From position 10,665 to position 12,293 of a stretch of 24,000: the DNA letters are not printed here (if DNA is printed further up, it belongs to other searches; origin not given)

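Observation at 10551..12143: Candidate RRNPP / Rgg-SHP-like peptide signalling cassette in a high-GC genome: XRE-HTH+TPR receptor divergently paired with a hidden 38-codon secreted-peptide ORF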

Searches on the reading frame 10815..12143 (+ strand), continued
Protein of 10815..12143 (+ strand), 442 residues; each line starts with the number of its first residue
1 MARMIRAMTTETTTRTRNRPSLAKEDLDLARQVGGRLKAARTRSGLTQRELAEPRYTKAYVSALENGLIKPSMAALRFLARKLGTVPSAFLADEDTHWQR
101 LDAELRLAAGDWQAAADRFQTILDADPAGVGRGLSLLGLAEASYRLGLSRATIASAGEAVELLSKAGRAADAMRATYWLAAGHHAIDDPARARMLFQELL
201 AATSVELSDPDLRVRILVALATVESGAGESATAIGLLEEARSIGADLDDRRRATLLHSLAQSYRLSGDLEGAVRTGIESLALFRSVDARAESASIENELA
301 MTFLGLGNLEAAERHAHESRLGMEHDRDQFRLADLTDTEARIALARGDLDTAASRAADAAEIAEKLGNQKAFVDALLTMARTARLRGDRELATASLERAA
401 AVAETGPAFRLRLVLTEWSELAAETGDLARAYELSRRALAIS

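Call 58: fold_search(model_id=the predicted structure, library=viral)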
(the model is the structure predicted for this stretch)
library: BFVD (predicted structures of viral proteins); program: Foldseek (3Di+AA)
matches with E <= 10: 773; with E <= 0.001: 30
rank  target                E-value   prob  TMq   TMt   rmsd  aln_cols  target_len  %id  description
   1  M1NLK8                3.3e-08  1.00  0.43  0.54   9.6       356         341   13  Repeat protein [Moumouvirus goulette]
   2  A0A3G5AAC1            1.5e-07  1.00  0.48  0.48   8.2       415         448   14  UDP-N-acetylglucosamine--peptide N-acetylglucosaminyltransferase SPINDLY [Hyperionvirus sp.]
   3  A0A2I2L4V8            1.8e-07  1.00  0.57  0.51   8.1       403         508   12  Tetratricopeptide repeat protein [Orpheovirus IHUMI-LCC2]
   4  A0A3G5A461            3.5e-07  1.00  0.44  0.42  11.4       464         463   11  RING-type domain-containing protein [Harvfovirus sp.]
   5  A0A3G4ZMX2            3.9e-07  1.00  0.39  0.25  11.0       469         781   14  RING-type domain-containing protein [Terrestrivirus sp.]
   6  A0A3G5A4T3            1.0e-05  1.00  0.31  0.25  12.2       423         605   14  RING-type domain-containing protein [Harvfovirus sp.]
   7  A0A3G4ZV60            1.3e-05  1.00  0.32  0.30  19.7       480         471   12  Uncharacterized protein [Barrevirus sp.]
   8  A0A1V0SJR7            2.2e-05  1.00  0.38  0.36  11.2       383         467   10  TPR repeat protein [Klosneuvirus KNV1]
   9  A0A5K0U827            3.2e-05  1.00  0.23  0.28  15.3       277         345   16  Gamma-soluble NSF attachment protein (Fragment) [Yasminevirus sp. GU-2018]
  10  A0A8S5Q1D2            3.7e-05  1.00  0.35  0.28  40.3       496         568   16  Response regulator protein [Siphoviridae sp. ctOCb13]
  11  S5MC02                4.2e-05  1.00  0.37  0.38  16.0       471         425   13  (no name in the UniProt tables at hand)
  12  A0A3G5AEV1            4.8e-05  1.00  0.44  0.39   8.4       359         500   14  Uncharacterized protein [Hyperionvirus sp.]
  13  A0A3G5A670            6.6e-05  1.00  0.20  0.15  16.6       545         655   10  Uncharacterized protein [Harvfovirus sp.]
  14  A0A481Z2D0            7.8e-05  1.00  0.30  0.30  11.9       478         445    8  Sel1 repeat protein [Mimivirus LCMiAC02]
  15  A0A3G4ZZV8            8.1e-05  1.00  0.39  0.37   9.4       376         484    8  Sel1 repeat family protein [Faunusvirus sp.]
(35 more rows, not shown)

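Call 62: search_protein_representatives(protein=window:10836-12143:+)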
Query: 435 residues. Proteins with E-value up to 0.001 (for the whole library): 3398; up to 1e-10: 360; up to 1e-30: 93. The best 150 are listed.
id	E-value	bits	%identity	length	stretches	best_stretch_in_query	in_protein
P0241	8.0e-163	558.8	67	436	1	6-434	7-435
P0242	4.6e-105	368.7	78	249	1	187-434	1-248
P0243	1.0e-92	328.1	47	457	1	9-433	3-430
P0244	1.5e-90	320.9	47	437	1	16-432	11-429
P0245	3.9e-89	316.3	45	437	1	7-431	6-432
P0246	6.7e-89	315.5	46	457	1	9-433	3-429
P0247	2.9e-86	306.8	48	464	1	13-433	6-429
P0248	5.9e-85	302.5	45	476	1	12-433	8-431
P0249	1.2e-84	301.5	47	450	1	14-434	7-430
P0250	1.2e-84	301.5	48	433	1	23-433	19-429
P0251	1.8e-81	291.0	45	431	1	8-432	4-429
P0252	4.8e-81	289.6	45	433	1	7-434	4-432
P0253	1.5e-80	288.0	57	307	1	143-434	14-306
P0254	1.2e-79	285.0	49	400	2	12-282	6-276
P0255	1.6e-78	281.4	43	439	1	3-434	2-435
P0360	1.1e-25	107.4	31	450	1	6-431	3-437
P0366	3.5e-24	102.5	34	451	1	7-429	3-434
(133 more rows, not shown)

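Call 64: find_homologous_proteins(query=P0360, max_evalue=1e-20)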
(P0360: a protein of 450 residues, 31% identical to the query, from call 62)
Query P0360 (450 aa): 308 proteins with E <= 1e-20 among 8000 candidates; the best 120 are listed.
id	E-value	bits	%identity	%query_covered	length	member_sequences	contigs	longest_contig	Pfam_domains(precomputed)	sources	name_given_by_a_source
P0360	5.6e-280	946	100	100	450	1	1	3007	PF14559.13,PF12844.14,PF17874.8,PF01381.29,PF13424.13,PF13428.13,PF13181.13,PF13560.13,PF07719.24,PF13374.13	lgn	-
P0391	8.3e-252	853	90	100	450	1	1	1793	PF17874.8,PF01381.29,PF13424.13,PF13428.13,PF13181.13,PF13560.13,PF07719.24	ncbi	-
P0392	1.4e-147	510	56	100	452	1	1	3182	PF17874.8,PF00515.35,PF01381.29,PF13424.13,PF13181.13,PF13560.13,PF07719.24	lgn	-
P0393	1.4e-146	507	57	100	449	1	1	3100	PF17874.8,PF01381.29,PF13424.13,PF13181.13,PF13560.13,PF07719.24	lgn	-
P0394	2.2e-145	503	55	100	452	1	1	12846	PF17874.8,PF00515.35,PF13424.13,PF13181.13,PF07719.24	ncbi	-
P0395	2.5e-145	503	57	100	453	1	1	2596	PF17874.8,PF00515.35,PF01381.29,PF13424.13,PF13181.13,PF13560.13,PF07719.24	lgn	-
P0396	1.6e-144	500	56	100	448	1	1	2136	PF17874.8,PF00515.35,PF01381.29,PF13424.13,PF13428.13,PF13181.13,PF07719.24,PF13374.13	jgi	jgi:tetratricopeptide (TPR) repeat protein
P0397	6.7e-144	498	56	96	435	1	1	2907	PF07721.21,PF17874.8,PF00515.35,PF01381.29,PF13424.13,PF13176.13,PF13428.13,PF13181.13,PF07719.24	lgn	-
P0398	2.4e-143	496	57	100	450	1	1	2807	PF17874.8,PF01381.29,PF13424.13,PF13428.13,PF13181.13,PF07719.24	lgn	-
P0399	5.9e-142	492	57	100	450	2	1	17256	PF17874.8,PF00515.35,PF01381.29,PF13424.13,PF13428.13,PF13181.13,PF07719.24,PF13374.13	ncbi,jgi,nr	ncbi:MAG: tetratricopeptide repeat protein [Chloroflexi bacterium]|nr:tetratricopeptide repeat prote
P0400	7.3e-142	491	59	97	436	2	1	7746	PF17874.8,PF00515.35,PF01381.29,PF13424.13,PF13181.13,PF07719.24,PF13374.13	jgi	-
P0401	1.4e-141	490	56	100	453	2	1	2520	PF17874.8,PF00515.35,PF12895.14,PF13424.13,PF13428.13,PF13181.13,PF13560.13,PF07719.24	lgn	-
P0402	4.7e-141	489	55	100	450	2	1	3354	PF17874.8,PF00515.35,PF01381.29,PF13424.13,PF13176.13,PF13181.13,PF07719.24,PF13374.13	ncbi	-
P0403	7.3e-141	488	56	97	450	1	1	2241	PF17874.8,PF01381.29,PF13424.13,PF13181.13,PF13560.13,PF07719.24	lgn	-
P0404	1.3e-140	487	53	100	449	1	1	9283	PF17874.8,PF13424.13,PF13176.13,PF13181.13,PF07719.24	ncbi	-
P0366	2.6e-132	460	52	99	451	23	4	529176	PF17874.8,PF00515.35,PF13424.13,PF13428.13,PF13181.13,PF13560.13,PF07719.24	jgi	-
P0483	2.6e-127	444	52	100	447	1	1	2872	PF17874.8,PF00515.35,PF01381.29,PF13424.13,PF13176.13,PF13432.13,PF13181.13,PF13560.13,PF07719.24,PF13374.13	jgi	jgi:HTH-type transcriptional regulator, quorum sensing regulator NprR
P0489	1.2e-126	441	52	100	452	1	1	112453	PF17874.8,PF00515.35,PF13424.13,PF13181.13,PF13560.13,PF07719.24,PF13374.13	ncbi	ncbi:MAG TPA: helix-turn-helix transcriptional regulator [Candidatus Limnocylindria bacterium]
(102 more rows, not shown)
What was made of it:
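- Closest known: NprR-NprX and PlcR-PapR. Same: A paralogue in the same class was even auto-named 'NprR' by JGI (P0483, call 64).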

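Call 65: find_encoding_contigs(protein=P0366, flank=4000, max_places=2)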
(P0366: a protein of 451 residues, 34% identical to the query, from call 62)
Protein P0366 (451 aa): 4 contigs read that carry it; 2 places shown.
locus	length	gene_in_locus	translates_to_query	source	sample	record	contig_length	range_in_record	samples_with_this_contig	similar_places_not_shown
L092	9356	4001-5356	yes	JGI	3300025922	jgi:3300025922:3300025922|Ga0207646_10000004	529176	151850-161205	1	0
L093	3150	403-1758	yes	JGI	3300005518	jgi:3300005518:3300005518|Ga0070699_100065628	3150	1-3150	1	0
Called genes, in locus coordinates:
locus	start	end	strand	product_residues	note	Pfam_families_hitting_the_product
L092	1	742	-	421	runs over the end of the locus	PF13439:Glyco_transf_4, PF13579:Glyco_trans_4_4, PF20706:GT4-conflict, PF00982:Glyco_transf_20, PF00534:Glycos_transf_1, PF13692:Glyco_trans_1_4, PF13524:Glyco_trans_1_2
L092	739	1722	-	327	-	PF13480:Acetyltransf_6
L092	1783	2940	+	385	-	PF02595:Gly_kinase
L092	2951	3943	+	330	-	PF03320:FBPase_glpX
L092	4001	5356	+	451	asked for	PF13560:HTH_31 (weak), PF13181:TPR_8 (faint), PF13428:TPR_14 (faint), PF13424:TPR_12 (weak), PF07719:TPR_2 (faint), PF17874:TPR_MalT, PF13424:TPR_12, PF17874:TPR_MalT (weak), +1 more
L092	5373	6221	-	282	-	PF00763:THF_DHG_CYH, PF02882:THF_DHG_CYH_C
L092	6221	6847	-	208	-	PF04961:FTCD_C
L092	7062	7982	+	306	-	PF02219:MTHFR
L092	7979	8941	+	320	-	PF01717:Meth_synt_2, PF08267:Meth_synt_1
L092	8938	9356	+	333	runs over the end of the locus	PF01717:Meth_synt_2, PF08267:Meth_synt_1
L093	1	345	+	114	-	?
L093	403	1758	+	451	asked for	PF13560:HTH_31 (weak), PF13181:TPR_8 (faint), PF13428:TPR_14 (faint), PF13424:TPR_12 (weak), PF07719:TPR_2 (faint), PF17874:TPR_MalT, PF13424:TPR_12, PF17874:TPR_MalT (weak), +1 more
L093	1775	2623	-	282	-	PF00763:THF_DHG_CYH, PF02882:THF_DHG_CYH_C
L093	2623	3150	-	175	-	?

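Call 66: find_encoding_contigs(protein=P0489, flank=4000, max_places=2)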
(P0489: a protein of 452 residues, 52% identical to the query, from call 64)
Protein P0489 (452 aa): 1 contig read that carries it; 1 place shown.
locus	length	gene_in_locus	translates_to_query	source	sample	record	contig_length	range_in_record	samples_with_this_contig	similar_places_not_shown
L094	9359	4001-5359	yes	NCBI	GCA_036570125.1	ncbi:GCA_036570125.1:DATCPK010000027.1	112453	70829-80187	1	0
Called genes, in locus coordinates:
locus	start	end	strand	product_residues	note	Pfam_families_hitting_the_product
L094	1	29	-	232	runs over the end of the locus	PF02585:PIG-L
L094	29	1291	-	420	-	PF13439:Glyco_transf_4, PF13579:Glyco_trans_4_4, PF20706:GT4-conflict, PF00982:Glyco_transf_20 (weak), PF00534:Glycos_transf_1, PF13692:Glyco_trans_1_4, PF13524:Glyco_trans_1_2 (weak)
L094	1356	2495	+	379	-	PF02595:Gly_kinase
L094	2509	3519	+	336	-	PF03320:FBPase_glpX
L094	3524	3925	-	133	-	PF00072:Response_reg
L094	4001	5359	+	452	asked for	PF13560:HTH_31 (faint), PF13181:TPR_8 (faint), PF13374:TPR_10 (faint), PF13424:TPR_12, PF07719:TPR_2 (faint), PF00515:TPR_1 (faint), PF13424:TPR_12, PF17874:TPR_MalT (weak)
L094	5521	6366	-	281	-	PF00763:THF_DHG_CYH, PF02882:THF_DHG_CYH_C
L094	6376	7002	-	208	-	PF04961:FTCD_C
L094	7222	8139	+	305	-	PF02219:MTHFR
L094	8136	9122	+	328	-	PF01717:Meth_synt_2, PF08267:Meth_synt_1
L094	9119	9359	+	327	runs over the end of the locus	PF01717:Meth_synt_2, PF08267:Meth_synt_1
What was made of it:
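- A paralogous regulator without a peptide exists (calls 65, 66), so the peptide goes with this receptor lineage only.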
